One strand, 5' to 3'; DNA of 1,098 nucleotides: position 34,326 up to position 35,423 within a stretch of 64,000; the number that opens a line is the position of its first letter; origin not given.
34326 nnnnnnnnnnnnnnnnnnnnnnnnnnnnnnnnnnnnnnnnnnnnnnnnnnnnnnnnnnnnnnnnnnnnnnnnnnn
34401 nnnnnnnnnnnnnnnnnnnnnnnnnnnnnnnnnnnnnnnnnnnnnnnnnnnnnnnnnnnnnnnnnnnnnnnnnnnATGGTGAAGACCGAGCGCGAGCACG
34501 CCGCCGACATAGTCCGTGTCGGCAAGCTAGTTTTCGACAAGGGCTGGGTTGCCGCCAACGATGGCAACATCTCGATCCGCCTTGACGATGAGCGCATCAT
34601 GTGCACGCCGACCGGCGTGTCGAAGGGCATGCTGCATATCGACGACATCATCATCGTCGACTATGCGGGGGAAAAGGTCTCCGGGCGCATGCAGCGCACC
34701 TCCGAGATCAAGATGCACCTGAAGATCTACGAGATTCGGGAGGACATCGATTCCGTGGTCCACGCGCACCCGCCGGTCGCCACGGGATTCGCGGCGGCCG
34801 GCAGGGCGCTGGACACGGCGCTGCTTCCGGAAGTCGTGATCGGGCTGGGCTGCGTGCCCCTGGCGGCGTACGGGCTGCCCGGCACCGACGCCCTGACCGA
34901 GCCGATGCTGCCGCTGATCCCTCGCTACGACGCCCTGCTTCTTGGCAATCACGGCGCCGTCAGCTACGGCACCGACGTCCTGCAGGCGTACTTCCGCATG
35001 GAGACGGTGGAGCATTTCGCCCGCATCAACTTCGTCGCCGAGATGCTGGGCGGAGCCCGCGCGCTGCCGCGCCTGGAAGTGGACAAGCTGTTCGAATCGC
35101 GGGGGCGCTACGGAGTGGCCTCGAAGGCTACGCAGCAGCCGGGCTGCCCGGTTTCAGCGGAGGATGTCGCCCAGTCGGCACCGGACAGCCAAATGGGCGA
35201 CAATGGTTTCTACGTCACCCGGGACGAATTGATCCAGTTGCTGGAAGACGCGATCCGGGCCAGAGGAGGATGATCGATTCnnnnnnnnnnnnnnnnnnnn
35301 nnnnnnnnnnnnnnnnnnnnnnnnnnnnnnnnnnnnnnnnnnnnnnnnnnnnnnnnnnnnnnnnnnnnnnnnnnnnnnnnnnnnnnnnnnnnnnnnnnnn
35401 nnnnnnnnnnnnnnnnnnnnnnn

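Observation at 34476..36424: Minimal microcompartment locus: aldolase + one hexamer + three distinct pentamers, no aldehyde dehydrogenase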

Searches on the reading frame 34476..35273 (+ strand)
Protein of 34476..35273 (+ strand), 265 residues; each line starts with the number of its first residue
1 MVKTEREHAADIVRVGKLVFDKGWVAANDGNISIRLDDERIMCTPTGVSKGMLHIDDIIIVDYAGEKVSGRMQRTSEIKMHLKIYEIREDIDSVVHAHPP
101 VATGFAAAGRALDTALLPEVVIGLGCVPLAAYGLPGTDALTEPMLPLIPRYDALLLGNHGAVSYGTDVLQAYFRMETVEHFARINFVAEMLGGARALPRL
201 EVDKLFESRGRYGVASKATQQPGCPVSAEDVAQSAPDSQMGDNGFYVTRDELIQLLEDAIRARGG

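Call 3: search_protein_families(library=pfam, proteins=[window:34476-35273:+], max_evalue=0.01)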
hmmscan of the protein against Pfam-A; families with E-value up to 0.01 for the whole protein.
window:34476-35273:+ (265 aa): 1 family
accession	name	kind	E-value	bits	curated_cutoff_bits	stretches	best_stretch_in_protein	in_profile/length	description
PF00596.27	Aldolase_II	-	8.5e-41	140.3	22.2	1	11-185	2-182/183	Class II Aldolase and Adducin N-terminal domain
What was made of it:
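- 34476..35273 (+): Class II aldolase (PF00596), 265 aa. This is the predicted encapsulated signature enzyme. The catalytic core is about residues 1-215. Pfam E 8.5e-41 (call 3).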

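Call 13: find_homologous_proteins(query=window:34476-35273:+)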
Query window:34476-35273:+ (265 aa): 7603 proteins with E <= 0.001 among 8000 candidates; the best 120 are listed.
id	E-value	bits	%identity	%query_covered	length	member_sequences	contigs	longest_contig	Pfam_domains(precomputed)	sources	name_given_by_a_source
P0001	1.5e-162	557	93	100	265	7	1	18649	PF00596.28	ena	-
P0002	1.5e-161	554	93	100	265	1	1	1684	PF00596.28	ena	-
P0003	3.0e-161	553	92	100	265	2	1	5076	PF00596.28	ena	-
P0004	1.3e-160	551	92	100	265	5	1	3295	PF00596.28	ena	-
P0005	1.9e-160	550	93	100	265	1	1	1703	PF00596.28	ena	-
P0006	9.1e-157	538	91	100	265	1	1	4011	PF00596.28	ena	-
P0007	4.2e-156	536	90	100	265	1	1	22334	PF00596.28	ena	-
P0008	6.2e-154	529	88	100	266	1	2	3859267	PF00596.28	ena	-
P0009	1.8e-153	528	87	100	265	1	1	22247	PF00596.28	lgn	-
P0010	4.3e-153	526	87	100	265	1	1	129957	PF00596.28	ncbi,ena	-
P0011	7.8e-153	525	88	100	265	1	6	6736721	PF00596.28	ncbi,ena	-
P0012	1.1e-152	525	89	100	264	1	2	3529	PF00596.28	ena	-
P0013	1.8e-152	524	86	100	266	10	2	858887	PF00596.28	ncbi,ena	-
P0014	2.5e-152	524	88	100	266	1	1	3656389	PF00596.28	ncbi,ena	-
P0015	3.8e-152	523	88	100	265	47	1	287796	PF00596.28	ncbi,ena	-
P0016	2.4e-150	517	86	100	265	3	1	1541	PF00596.28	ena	-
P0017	2.7e-150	517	87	100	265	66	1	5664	PF00596.28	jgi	jgi:L-fuculose-phosphate aldolase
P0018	9.1e-150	515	87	100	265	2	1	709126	PF00596.28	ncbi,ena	-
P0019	9.5e-150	515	86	100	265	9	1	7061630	PF00596.28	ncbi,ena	-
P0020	1.2e-149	515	87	100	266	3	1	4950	PF00596.28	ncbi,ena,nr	ncbi:MAG: class II aldolase/adducin family protein [Bryobacterales bacterium]|nr:class II aldolase/a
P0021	2.8e-148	511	85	100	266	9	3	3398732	PF00596.28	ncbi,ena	-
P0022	4.2e-148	510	84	100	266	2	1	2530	PF00596.28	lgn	-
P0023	9.9e-148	509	84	100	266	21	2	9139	PF00596.28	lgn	-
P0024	2.6e-147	507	88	100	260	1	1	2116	PF00596.28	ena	-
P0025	1.7e-146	505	86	100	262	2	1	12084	PF00596.28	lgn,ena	-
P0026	1.8e-144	498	85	100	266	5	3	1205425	PF00596.28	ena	-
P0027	6.6e-143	493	83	100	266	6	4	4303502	PF00596.28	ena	-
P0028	6.7e-142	490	83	100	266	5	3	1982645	PF00596.28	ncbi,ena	-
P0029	3.0e-141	487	83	100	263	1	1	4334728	PF00596.28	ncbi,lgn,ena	-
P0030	8.1e-141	486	82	100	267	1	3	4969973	PF00596.28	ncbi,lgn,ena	-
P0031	8.3e-141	486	82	100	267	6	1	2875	PF00596.28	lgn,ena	-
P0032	1.5e-140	485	82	100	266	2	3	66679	PF00596.28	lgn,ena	-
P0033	5.4e-140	483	82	100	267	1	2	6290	PF00596.28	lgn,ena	-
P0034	1.0e-139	482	82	100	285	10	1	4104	PF00596.28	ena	-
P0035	1.1e-139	482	82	100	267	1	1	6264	PF00596.28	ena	-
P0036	6.8e-130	450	76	100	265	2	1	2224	PF00596.28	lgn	-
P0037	1.9e-129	449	76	100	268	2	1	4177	PF00596.28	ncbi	-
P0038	2.1e-128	445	74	100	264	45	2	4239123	PF00596.28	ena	-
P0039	2.2e-127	442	74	100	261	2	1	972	PF00596.28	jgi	jgi:L-fuculose-phosphate aldolase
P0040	6.4e-127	441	74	100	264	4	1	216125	PF00596.28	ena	-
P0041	1.1e-126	440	75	100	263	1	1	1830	PF00596.28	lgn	-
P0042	1.8e-126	439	75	100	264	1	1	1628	PF00596.28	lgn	-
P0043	4.5e-126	438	76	99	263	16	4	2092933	PF00596.28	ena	-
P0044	5.0e-126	438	75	99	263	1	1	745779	PF00596.28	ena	-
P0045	6.2e-126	437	74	100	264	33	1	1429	PF00596.28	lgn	-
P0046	9.4e-126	437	75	100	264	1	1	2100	PF00596.28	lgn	-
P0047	5.4e-125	434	75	100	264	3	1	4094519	PF00596.28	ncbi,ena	-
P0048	1.1e-124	433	72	100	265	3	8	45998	PF00596.28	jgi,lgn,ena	jgi:L-fuculose-phosphate aldolase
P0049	1.7e-124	433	75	99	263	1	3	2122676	PF00596.28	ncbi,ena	-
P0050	2.2e-124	432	75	99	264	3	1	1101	PF00596.28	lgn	-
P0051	2.3e-124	432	74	100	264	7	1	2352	PF00596.28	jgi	jgi:L-fuculose-phosphate aldolase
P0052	2.6e-124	432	75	99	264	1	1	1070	PF00596.28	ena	-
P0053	3.8e-124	431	73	100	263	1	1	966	PF00596.28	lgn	-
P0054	3.9e-124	431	74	99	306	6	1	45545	PF00596.28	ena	-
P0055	5.6e-124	431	72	99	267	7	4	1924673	PF00596.28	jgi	-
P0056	6.0e-124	431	74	100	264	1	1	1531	PF00596.28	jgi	jgi:L-fuculose-phosphate aldolase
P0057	8.2e-124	430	74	100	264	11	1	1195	PF00596.28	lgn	-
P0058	1.0e-123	430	75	99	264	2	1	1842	PF00596.28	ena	-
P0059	1.6e-123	429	74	100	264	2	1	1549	PF00596.28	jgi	-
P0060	5.2e-123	428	73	99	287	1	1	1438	PF00596.28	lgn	-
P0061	1.6e-122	426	71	100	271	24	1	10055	PF00596.28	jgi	jgi:L-fuculose-phosphate aldolase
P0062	1.8e-122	426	73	100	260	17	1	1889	PF00596.28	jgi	jgi:L-fuculose-phosphate aldolase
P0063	1.9e-122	426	74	99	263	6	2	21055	PF00596.28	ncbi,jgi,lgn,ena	jgi:L-fuculose-phosphate aldolase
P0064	2.2e-122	426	72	99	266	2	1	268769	PF00596.28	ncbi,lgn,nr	ncbi:MAG: class II aldolase/adducin family protein [Acidobacteria bacterium]|nr:class II aldolase/ad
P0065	3.1e-122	425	74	99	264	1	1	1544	PF00596.28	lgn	-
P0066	4.8e-122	425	73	100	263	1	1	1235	PF00596.28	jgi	jgi:L-fuculose-phosphate aldolase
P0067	9.7e-122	424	74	99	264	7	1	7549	PF00596.28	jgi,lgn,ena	-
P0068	1.3e-121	423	72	99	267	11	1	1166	PF00596.28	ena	-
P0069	2.3e-121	422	71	100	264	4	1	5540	PF00596.28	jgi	jgi:L-fuculose-phosphate aldolase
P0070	3.2e-121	422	72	100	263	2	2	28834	PF00596.28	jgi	jgi:L-fuculose-phosphate aldolase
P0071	4.5e-121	421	71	100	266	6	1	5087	PF00596.28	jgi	jgi:L-fuculose-phosphate aldolase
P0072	4.8e-121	421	72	100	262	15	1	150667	PF00596.28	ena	-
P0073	8.4e-121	420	73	100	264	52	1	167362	PF00596.28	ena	-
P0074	8.8e-121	420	71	100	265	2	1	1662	PF00596.28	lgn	-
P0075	2.6e-120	419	72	99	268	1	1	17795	PF00596.28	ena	-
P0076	3.3e-120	419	72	99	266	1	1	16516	PF00596.28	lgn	-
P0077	4.5e-120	418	71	100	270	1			PF00596.28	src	-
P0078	5.0e-120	418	72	99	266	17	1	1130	PF00596.28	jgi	jgi:L-fuculose-phosphate aldolase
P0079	7.1e-120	417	69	100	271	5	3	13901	PF00596.28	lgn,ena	-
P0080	8.6e-120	417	69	100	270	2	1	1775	PF00596.28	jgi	jgi:L-fuculose-phosphate aldolase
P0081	1.0e-119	417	70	100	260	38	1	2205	PF00596.28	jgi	jgi:L-fuculose-phosphate aldolase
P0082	1.1e-119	417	71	100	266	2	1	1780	PF00596.28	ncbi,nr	ncbi:MAG TPA: class II aldolase/adducin family protein [Terriglobales bacterium]|nr:class II aldolas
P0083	1.2e-119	417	69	100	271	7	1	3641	PF00596.28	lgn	-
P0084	1.5e-119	416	71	100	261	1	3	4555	PF00596.28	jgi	jgi:L-fuculose-phosphate aldolase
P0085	2.1e-119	416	68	100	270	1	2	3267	PF00596.28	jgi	jgi:L-fuculose-phosphate aldolase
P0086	2.2e-119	416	69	100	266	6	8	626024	PF00596.28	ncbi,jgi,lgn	jgi:L-fuculose-phosphate aldolase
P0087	2.5e-119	416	70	100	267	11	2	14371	PF00596.28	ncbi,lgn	-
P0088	6.1e-119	414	71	100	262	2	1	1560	PF00596.28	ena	-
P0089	7.4e-119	414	70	100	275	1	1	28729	PF00596.28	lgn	-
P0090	8.8e-119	414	70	100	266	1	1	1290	PF00596.28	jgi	jgi:L-fuculose-phosphate aldolase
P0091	9.7e-119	414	71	100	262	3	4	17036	PF00596.28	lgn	-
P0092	1.0e-118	414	69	100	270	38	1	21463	PF00596.28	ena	-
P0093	1.8e-118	413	71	99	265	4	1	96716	PF00596.28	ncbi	-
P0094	1.9e-118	413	68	100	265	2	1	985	PF00596.28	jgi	jgi:L-fuculose-phosphate aldolase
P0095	3.1e-118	412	70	100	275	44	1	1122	PF00596.28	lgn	-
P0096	3.2e-118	412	70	100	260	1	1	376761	PF00596.28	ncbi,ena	-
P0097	3.4e-118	412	70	100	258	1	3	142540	PF00596.28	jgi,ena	-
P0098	3.7e-118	412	69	100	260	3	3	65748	PF00596.28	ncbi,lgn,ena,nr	ncbi:MAG: class II aldolase/adducin family protein [Acidobacteriia bacterium]|nr:class II aldolase/a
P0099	5.2e-118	411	70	100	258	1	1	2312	PF00596.28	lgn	-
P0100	6.5e-118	411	71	100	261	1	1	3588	PF00596.28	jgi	jgi:L-fuculose-phosphate aldolase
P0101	7.0e-118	411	70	100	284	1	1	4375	PF00596.28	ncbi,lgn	-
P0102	7.6e-118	411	68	100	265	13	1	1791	PF00596.28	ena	-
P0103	8.1e-118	411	70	100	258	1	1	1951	PF00596.28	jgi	jgi:L-fuculose-phosphate aldolase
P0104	8.9e-118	411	70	100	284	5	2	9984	PF00596.28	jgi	jgi:L-fuculose-phosphate aldolase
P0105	9.8e-118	410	70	100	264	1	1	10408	PF00596.28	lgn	-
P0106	9.8e-118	410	69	100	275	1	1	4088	PF00596.28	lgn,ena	-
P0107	1.1e-117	410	70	99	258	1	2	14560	PF00596.28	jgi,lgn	-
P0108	1.3e-117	410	70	100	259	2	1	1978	PF00596.28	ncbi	-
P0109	1.7e-117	410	69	100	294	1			PF00596.28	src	-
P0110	1.9e-117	409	71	99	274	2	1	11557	PF00596.28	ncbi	-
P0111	2.0e-117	409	70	100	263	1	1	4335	PF00596.28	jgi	jgi:L-fuculose-phosphate aldolase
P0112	2.1e-117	409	68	100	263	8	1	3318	PF00596.28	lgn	-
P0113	2.2e-117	409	71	100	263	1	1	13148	PF00596.28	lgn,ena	-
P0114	2.6e-117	409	69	99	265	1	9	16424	PF00596.28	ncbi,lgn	ncbi:MAG: class II aldolase/adducin family protein [Bryobacteraceae bacterium]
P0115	2.8e-117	409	70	99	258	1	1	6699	PF00596.28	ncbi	-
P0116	3.0e-117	409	71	95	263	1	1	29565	PF00596.28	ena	-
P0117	3.1e-117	409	71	100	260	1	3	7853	PF00596.28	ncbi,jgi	ncbi:MAG TPA: class II aldolase/adducin family protein [Bryobacteraceae bacterium]|jgi:L-fuculose-ph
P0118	3.4e-117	409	70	100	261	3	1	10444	PF00596.28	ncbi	-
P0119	3.5e-117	409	69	99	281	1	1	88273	PF00596.28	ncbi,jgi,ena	-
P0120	3.9e-117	408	69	100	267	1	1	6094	PF00596.28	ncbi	ncbi:MAG: class II aldolase/adducin family protein [Bryobacteraceae bacterium]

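Call 14: find_related_loci(query=window:34476-35273:+, collection=genome_contigs, flank=10000)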
Query window:34476-35273:+ (265 aa) in genome_contigs; peptide patterns used: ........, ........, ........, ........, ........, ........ (x = any residue, [..] = any of these).
498 stretches matched a pattern; 67 encode a relative of the query (tblastn E <= 1e-3); 66 distinct loci.
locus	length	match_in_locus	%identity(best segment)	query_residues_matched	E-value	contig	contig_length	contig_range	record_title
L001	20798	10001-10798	90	1-265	7e-163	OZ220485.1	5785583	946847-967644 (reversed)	MAG: Bryobacterales bacterium isolate 86978798-6d99-423e-8588-835106a9727b genome assembly, chromosome: 1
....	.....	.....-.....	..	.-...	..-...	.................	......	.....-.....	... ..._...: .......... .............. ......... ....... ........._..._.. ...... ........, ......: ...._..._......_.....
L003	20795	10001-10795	88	1-265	6e-161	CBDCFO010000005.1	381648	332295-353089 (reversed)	MAG: Bryobacterales bacterium isolate 36edf40f-bfcd-40a8-9d79-f36e49b9d440 genome assembly, contig: contig_5, whole geno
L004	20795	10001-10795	88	1-265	9e-159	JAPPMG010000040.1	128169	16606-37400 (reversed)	MAG: Bryobacterales bacterium isolate RHO3_bin_40 NODE_321_length_128169_cov_44.784988, whole genome shotgun sequence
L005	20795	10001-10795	88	1-265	6e-159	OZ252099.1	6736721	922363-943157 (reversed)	MAG: Bryobacterales bacterium isolate dc448f75-7b3f-414d-b321-0b274a23c026 genome assembly, chromosome: 1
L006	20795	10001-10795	88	1-265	1e-158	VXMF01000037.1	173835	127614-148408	MAG: Terriglobia bacterium isolate SB0661_bin_30 NODE_96_length_173835_cov_75.300834, whole genome shotgun sequence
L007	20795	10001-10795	88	1-265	1e-158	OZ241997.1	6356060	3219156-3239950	MAG: Bryobacterales bacterium isolate 61e22654-925f-4c0e-9a13-8c6bb068ee38 genome assembly, chromosome: 1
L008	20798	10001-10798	88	1-265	1e-158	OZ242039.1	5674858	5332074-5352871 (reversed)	MAG: Bryobacterales bacterium isolate f291685d-7c75-44d5-85f0-5ff5b10f0266 genome assembly, chromosome: 1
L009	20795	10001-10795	88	1-265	3e-158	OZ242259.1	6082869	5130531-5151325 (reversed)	MAG: Bryobacterales bacterium isolate 0950f91b-628e-4ed9-b989-43c9b73d7c92 genome assembly, chromosome: 1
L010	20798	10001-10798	88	1-265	2e-158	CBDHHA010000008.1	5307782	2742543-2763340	MAG: Bryobacterales bacterium isolate 2d5554e7-8e83-4990-916f-a624400d9ca1 genome assembly, contig: contig_8, whole geno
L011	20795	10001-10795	88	1-265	1e-158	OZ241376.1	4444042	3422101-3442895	MAG: Bryobacterales bacterium isolate 961576a8-e354-40ab-8170-c5ec95e1ee26 genome assembly, chromosome: 1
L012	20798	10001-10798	88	1-265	8e-158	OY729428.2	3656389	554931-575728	MAG: Bryobacterales bacterium isolate 40538f42-96db-4fd0-a274-5305745f95c5 genome assembly, chromosome: 2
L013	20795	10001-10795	87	1-265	1e-157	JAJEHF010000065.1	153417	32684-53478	MAG: Bryobacterales bacterium isolate p16x60bins.27 k141_4268, whole genome shotgun sequence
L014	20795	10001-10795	87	1-265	4e-157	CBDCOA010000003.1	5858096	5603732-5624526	MAG: Bryobacterales bacterium isolate e87d622e-8fc3-4eb5-b2ff-02838af88e55 genome assembly, contig: contig_3, whole geno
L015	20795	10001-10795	87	1-265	4e-157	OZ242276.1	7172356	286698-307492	MAG: Bryobacterales bacterium isolate 6a17fdd1-799e-4b89-b3db-5c5ff6fa14e9 genome assembly, chromosome: 1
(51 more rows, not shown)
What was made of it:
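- On PVM BMC: All close relatives are Acidobacteriota (call 14).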

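Call 20: find_encoding_contigs(protein=P0038, flank=10000, max_places=2)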
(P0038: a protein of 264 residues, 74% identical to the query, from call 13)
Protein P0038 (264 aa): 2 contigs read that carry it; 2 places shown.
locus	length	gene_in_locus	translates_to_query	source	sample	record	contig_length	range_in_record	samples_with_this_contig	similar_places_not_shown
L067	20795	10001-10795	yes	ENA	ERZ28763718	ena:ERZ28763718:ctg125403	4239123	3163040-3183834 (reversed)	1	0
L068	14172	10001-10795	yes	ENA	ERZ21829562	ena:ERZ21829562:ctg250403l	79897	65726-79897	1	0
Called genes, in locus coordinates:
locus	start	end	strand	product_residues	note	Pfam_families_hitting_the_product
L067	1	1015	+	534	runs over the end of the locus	PF01553:Acyltransferase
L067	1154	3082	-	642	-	PF03109:ABC1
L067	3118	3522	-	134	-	-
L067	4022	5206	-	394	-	-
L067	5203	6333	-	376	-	PF00155:Aminotran_1_2, PF01041:DegT_DnrJ_EryC1 (weak), PF01053:Cys_Met_Meta_PP (weak)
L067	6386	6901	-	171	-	PF01467:CTP_transf_like, PF08218:Citrate_ly_lig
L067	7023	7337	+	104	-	PF01906:YbjQ_1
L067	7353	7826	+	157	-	PF01906:YbjQ_1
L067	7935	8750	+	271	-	PF01435:Peptidase_M48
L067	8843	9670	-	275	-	PF01694:Rhomboid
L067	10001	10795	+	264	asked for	PF00596:Aldolase_II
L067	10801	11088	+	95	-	PF00936:BMC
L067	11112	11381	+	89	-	PF03319:EutN_CcmL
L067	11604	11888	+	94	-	PF03319:EutN_CcmL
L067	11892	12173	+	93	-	PF03319:EutN_CcmL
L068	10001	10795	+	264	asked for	PF00596:Aldolase_II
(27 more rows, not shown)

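Call 21: find_encoding_contigs(protein=P0086, flank=10000, max_places=3)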
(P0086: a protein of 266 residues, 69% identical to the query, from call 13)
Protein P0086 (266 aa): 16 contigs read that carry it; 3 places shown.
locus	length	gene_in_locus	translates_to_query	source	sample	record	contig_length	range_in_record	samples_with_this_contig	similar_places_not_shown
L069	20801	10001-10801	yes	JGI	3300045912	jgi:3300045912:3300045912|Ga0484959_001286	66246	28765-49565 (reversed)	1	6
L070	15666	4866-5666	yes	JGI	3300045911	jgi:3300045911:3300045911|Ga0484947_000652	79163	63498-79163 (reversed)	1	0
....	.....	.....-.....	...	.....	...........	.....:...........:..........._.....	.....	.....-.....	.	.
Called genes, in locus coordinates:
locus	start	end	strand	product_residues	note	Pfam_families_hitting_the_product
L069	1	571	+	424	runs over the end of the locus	-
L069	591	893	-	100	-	-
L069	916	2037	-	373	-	PF00285:Citrate_synt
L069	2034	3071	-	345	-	PF00753:Lactamase_B, PF23023:Anti-Pycsar_Apyc1 (weak), PF21221:B_lactamase-like_C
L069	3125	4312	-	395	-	PF07690:MFS_1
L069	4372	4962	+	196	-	PF04368:DUF507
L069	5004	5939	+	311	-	PF00294:PfkB, PF08543:Phos_pyr_kin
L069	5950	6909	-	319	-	PF08240:ADH_N, PF16912:Glu_dehyd_C (weak), PF00107:ADH_zinc_N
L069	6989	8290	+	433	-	PF00291:PALP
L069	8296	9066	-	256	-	PF00106:adh_short, PF08659:KR, PF13561:adh_short_C2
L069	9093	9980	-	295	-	PF13248:Zn_ribbon_3 (weak), PF01694:Rhomboid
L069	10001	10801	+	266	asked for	PF00596:Aldolase_II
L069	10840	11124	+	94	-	PF00936:BMC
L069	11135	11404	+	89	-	PF03319:EutN_CcmL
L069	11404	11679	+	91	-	PF03319:EutN_CcmL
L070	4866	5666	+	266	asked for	PF00596:Aldolase_II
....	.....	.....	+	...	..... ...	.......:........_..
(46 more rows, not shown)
